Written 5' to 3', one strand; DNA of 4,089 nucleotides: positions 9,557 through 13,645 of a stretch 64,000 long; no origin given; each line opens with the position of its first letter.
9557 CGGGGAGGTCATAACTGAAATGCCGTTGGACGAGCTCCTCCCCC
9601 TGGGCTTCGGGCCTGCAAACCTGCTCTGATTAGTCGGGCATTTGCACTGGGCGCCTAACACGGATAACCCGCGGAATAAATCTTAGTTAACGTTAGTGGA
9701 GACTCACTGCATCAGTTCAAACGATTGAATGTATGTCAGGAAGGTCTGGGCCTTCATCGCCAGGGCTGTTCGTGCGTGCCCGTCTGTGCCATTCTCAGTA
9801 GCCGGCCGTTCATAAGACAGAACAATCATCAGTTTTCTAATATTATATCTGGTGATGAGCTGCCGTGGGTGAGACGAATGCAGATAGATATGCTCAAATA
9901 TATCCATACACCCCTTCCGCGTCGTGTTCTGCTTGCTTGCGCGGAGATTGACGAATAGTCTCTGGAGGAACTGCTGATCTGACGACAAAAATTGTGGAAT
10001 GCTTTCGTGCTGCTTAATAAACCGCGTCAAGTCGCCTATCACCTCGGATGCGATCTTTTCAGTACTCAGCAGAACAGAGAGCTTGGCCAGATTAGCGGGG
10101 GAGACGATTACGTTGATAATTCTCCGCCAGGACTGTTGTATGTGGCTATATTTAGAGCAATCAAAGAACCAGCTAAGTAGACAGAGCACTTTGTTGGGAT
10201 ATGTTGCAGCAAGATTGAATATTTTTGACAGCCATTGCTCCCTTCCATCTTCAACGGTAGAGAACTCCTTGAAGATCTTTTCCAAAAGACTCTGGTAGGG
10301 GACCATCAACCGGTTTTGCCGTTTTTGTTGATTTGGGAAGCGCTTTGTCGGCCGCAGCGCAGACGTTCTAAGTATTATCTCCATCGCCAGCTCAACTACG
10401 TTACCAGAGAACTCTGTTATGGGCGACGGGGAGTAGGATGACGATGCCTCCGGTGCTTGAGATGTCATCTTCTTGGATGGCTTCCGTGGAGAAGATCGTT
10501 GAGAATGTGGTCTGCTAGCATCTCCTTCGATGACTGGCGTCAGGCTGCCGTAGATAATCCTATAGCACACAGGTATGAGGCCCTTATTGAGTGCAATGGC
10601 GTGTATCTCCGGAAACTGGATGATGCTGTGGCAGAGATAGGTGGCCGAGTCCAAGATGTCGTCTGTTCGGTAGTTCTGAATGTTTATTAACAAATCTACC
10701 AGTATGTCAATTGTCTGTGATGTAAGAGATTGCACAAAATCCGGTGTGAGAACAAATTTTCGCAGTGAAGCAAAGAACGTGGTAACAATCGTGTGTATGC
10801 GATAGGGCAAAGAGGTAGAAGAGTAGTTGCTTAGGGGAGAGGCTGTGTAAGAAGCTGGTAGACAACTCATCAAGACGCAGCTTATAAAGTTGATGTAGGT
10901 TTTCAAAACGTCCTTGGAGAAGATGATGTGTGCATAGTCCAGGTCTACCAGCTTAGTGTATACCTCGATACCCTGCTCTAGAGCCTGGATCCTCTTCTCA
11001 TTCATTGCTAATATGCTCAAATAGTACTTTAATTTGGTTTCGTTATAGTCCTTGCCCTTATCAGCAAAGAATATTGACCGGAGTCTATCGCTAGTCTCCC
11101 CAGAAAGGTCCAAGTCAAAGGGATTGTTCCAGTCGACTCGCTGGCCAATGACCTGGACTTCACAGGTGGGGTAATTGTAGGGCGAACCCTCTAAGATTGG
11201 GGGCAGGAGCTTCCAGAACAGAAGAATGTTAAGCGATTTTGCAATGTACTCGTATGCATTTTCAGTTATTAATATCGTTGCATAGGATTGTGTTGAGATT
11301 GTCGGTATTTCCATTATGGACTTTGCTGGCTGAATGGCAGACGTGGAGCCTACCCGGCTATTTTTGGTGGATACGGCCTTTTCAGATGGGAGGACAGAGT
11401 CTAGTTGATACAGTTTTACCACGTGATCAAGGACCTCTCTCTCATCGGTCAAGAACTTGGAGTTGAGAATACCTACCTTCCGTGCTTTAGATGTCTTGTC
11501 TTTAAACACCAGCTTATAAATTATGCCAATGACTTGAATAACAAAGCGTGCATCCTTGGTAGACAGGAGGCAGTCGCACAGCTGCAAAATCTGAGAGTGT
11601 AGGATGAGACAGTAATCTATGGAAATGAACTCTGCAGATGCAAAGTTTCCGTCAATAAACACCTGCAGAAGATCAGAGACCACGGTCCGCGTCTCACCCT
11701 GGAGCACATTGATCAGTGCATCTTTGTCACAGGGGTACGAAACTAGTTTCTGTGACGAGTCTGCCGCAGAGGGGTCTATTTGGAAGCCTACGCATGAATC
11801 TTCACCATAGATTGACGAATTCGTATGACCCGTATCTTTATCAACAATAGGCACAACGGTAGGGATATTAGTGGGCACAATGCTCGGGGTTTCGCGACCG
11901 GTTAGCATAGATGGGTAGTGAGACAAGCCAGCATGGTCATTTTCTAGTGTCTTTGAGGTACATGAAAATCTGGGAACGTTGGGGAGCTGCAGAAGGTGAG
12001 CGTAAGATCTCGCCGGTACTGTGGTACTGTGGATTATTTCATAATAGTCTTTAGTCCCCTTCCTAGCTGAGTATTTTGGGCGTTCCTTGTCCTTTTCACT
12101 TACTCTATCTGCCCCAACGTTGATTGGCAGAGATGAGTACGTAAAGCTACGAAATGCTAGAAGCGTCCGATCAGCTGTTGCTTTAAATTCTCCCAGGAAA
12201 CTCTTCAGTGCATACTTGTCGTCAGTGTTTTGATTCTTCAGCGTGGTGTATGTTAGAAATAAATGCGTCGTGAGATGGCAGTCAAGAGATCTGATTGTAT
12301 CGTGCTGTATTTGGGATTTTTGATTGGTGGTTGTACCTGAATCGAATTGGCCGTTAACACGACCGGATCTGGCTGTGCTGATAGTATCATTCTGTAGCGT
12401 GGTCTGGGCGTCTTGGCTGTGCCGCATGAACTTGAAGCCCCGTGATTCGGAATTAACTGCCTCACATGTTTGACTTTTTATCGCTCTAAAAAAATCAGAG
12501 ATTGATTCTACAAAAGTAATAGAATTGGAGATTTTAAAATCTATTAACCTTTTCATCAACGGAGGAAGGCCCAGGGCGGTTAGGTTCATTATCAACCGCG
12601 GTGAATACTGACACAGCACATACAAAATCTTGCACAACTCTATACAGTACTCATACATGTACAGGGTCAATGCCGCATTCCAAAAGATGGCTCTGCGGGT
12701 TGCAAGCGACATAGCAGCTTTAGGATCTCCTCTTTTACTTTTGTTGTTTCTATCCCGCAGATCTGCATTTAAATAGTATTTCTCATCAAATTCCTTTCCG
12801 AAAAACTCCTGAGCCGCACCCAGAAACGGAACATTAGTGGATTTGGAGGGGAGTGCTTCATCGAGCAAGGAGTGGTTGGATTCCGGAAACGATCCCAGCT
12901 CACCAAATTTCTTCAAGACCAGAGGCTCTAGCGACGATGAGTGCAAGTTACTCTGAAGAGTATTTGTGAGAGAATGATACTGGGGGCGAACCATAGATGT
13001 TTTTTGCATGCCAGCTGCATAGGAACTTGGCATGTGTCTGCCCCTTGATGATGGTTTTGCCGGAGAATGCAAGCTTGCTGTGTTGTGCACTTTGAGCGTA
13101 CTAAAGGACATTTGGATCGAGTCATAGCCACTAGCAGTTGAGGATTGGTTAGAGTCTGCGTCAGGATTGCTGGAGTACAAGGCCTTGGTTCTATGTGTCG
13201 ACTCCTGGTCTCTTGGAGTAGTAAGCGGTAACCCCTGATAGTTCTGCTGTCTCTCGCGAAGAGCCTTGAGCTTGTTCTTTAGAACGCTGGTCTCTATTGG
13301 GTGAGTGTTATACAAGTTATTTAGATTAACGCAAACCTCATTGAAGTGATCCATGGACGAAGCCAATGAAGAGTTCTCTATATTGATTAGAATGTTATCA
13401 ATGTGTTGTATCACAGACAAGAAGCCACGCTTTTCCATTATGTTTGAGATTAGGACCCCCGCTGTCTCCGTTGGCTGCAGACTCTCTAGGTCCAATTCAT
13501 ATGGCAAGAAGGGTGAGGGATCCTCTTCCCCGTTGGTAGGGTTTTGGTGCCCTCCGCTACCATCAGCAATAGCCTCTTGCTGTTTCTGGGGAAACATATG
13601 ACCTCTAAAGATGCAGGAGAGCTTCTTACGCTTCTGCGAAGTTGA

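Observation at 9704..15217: Giant Cdc15/MAP3K-epsilon-type STE kinase (1837 aa), candidate mitotic-exit / cytokinesis network kinase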

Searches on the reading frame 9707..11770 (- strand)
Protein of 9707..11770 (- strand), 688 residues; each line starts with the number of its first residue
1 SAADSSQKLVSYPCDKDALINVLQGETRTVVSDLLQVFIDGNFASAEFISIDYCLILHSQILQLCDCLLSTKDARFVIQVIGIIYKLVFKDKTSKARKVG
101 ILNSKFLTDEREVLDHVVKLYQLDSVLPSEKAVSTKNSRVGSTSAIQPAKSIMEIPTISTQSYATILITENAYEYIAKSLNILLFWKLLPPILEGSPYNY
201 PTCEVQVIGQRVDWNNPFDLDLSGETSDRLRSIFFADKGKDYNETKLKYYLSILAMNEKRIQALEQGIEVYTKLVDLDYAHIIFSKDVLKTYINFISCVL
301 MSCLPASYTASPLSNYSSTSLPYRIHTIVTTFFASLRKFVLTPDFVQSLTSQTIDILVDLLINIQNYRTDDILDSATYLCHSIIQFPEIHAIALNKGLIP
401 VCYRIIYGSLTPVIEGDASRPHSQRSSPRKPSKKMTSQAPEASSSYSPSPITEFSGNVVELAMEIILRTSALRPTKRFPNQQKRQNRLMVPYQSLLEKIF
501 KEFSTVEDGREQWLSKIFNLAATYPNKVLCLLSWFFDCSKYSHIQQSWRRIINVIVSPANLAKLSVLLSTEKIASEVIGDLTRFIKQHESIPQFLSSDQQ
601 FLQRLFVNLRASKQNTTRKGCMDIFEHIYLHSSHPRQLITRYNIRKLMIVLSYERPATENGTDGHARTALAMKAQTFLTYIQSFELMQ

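Call 34: search_protein_representatives(alignment_id=A2)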
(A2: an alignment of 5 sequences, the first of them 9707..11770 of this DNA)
Query: 5 sequences, 688 profile positions. Proteins with E-value up to 0.001 (for the whole library): 3; up to 1e-10: 3; up to 1e-30: 2. The best 3 are listed.
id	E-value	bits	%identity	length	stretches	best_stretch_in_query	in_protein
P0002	0.0e+00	1329.8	-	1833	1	1-688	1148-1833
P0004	4.4e-295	997.1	-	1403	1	1-688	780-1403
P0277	8.3e-15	70.8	-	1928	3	492-657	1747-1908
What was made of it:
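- Tried and rejected: An exhaustive HMMER search of 1.84 billion representatives with the Giardia tail profile found only Giardia orthologues and one unnamed protein, P0277 (call 34).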

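Call 48: predict_structure(alignment_id=A3)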
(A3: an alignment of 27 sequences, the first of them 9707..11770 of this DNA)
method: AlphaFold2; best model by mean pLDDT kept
length: 688 residues; sequences in the alignment: 27
mean_pLDDT: 61.2   pTM: 0.53
mean pLDDT of the five models: 61.2, 59.7, 58.6, 58.0, 54.6
residues with pLDDT >= 90: 66; 70-90: 185; 50-70: 209; < 50: 228
segments of 3 or more residues with pLDDT < 50: 1-13, 44-52, 91-166, 185-230, 236-238, 305-315, 409-451, 475-488
pLDDT, mean of each block of 10 residues (from residue 1): 43 52 64 71 51 54 70 69 69 40 40 41 35 30 29 34 48 61 47 30 31 36 45 50 51 56 65 59 56 60 47 50 62 72 69 73 69 80 80 73 65 37 34 37 34 70 77 48 46 59 54 76 82 78 69 88 92 89 91 92 94 89 93 87 90 73 66 89 73
secondary structure, 60 per line:
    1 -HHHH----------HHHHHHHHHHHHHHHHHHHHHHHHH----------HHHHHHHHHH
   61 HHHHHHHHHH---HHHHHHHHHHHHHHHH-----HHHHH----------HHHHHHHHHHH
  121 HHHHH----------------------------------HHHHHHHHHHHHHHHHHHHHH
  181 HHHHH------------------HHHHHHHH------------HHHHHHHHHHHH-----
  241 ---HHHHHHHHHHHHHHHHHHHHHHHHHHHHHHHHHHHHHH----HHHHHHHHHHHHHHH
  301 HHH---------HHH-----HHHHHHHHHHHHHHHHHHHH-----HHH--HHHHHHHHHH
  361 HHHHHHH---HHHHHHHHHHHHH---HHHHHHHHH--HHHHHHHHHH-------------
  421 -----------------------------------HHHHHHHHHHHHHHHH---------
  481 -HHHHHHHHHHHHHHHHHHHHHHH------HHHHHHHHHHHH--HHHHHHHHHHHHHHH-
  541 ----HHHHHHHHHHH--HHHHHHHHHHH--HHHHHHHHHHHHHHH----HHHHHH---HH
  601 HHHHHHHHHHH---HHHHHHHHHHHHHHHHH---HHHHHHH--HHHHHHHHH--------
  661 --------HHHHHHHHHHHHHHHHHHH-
elements in order (helices of 4 or more, strands of 3 or more residues): H2-5 H16-40 H51-70 H74-89 H95-99 H110-125 H160-185 H204-211 H224-235 H244-281 H286-303 H321-340 H351-367 H371-383 H387-395 H398-407 H456-471 H482-504 H511-522 H525-539 H545-555 H558-568 H571-585 H590-595 H599-611 H615-631 H635-641 H644-652 H669-687
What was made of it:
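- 10967..11770 (-): Tail, N-terminal part, aa 1150-1417: helical and conserved within Giardia. Its correspondence to the first half of the Cdc15-family tail is plausible but not established. The AF2 model is helical here but with pLDDT 30-70 (call 48).
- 9707..10966 (-): Tail, C-terminal part, aa 1418-1837: homologous to the C-terminal ~310 positions of the Cdc15/Cdc7/SepH/SepA/MAP3K-epsilon tail domain, with an armadillo-type repeat fold. AF2 pLDDT is 80-94 over the last ~180 aa (call 48).
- On Cdc15/Cdc7/SepH/SepA/MAP3K-epsilon kinases (STE/STE11/CDC15): The AF2 model of aa 1150-1837 is all-alpha, with pLDDT 80-94 over the last ~180 aa and a mean of 61 (call 48).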

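Call 62: list_cluster_members(proteins=[P0277, P0002, P0003])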
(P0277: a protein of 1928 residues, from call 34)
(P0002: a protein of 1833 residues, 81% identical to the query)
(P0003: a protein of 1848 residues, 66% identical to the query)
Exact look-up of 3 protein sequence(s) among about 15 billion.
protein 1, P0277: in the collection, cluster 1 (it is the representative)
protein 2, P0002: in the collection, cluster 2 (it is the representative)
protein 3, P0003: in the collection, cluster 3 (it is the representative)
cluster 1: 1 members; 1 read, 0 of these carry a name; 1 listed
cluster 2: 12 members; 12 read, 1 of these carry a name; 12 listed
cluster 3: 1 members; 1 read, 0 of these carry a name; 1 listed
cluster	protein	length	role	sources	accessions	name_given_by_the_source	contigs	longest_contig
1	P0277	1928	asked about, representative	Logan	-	-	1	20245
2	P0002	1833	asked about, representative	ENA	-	-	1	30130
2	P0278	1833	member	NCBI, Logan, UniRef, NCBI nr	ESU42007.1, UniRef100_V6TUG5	Putative protein kinase [Giardia duodenalis] | Protein kinase domain-containing protein n=1 Tax=Giardia intestinalis TaxID=5741 ... | Putative protein kinase [Giardia intestinalis]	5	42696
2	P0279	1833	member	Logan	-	-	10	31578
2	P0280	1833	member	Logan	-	-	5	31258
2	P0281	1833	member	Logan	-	-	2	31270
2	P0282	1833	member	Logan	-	-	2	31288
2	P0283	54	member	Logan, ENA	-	-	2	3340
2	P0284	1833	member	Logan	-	-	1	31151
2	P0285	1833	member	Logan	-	-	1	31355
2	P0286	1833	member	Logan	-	-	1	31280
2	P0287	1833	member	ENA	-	-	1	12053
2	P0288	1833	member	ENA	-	-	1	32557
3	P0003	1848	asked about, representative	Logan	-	-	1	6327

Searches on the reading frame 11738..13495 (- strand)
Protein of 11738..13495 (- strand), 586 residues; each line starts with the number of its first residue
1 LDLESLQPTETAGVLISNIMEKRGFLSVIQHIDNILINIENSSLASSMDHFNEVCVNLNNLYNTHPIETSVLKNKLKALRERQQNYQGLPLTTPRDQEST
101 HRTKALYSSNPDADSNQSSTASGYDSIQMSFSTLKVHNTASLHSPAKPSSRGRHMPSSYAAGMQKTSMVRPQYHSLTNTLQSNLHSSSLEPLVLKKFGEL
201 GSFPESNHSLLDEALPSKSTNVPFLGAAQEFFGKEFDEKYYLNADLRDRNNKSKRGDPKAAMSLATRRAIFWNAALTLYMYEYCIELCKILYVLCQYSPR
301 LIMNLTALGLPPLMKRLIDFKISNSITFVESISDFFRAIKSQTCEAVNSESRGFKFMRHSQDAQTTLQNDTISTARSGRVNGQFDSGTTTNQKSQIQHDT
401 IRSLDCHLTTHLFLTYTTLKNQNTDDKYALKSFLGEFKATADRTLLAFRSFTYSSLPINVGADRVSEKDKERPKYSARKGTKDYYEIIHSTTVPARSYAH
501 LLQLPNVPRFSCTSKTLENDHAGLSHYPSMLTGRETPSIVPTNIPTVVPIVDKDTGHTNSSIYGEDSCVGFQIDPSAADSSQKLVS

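Call 75: predict_structure(alignment_id=A4)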
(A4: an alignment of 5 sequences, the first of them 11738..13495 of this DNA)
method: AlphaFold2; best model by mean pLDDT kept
length: 586 residues; sequences in the alignment: 5
mean_pLDDT: 37.5   pTM: 0.30
mean pLDDT of the five models: 37.5, 33.2, 30.6, 30.3, 28.5
residues with pLDDT >= 90: 0; 70-90: 0; 50-70: 81; < 50: 505
segments of 3 or more residues with pLDDT < 50: 1-19, 21-23, 42-275, 321-429, 447-586
pLDDT, mean of each block of 10 residues (from residue 1): 32 40 55 59 41 38 35 37 40 37 31 30 26 26 31 30 27 28 26 28 28 33 33 36 41 40 46 50 56 57 62 62 38 39 37 38 42 39 35 33 39 43 43 58 51 37 31 31 30 29 29 26 28 30 35 31 31 32 31
secondary structure, 60 per line:
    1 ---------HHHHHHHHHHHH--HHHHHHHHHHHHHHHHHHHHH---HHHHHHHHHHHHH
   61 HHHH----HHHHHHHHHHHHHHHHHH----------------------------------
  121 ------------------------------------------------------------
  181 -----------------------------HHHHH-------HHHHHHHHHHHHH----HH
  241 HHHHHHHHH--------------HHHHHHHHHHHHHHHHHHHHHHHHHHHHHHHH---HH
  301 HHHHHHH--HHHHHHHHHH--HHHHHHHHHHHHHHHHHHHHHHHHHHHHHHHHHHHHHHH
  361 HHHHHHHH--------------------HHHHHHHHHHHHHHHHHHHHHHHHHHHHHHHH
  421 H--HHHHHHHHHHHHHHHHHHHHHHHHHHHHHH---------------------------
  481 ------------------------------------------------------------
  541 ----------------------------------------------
elements in order: H10-21 H24-44 H48-64 H69-86 H210-214 H222-234 H239-249 H264-295 H299-307 H310-319 H322-368 H389-421 H424-453
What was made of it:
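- Tried and rejected: AF2 of the middle region (aa 575-1160) gave pLDDT 37.5, which is uninformative (call 75).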
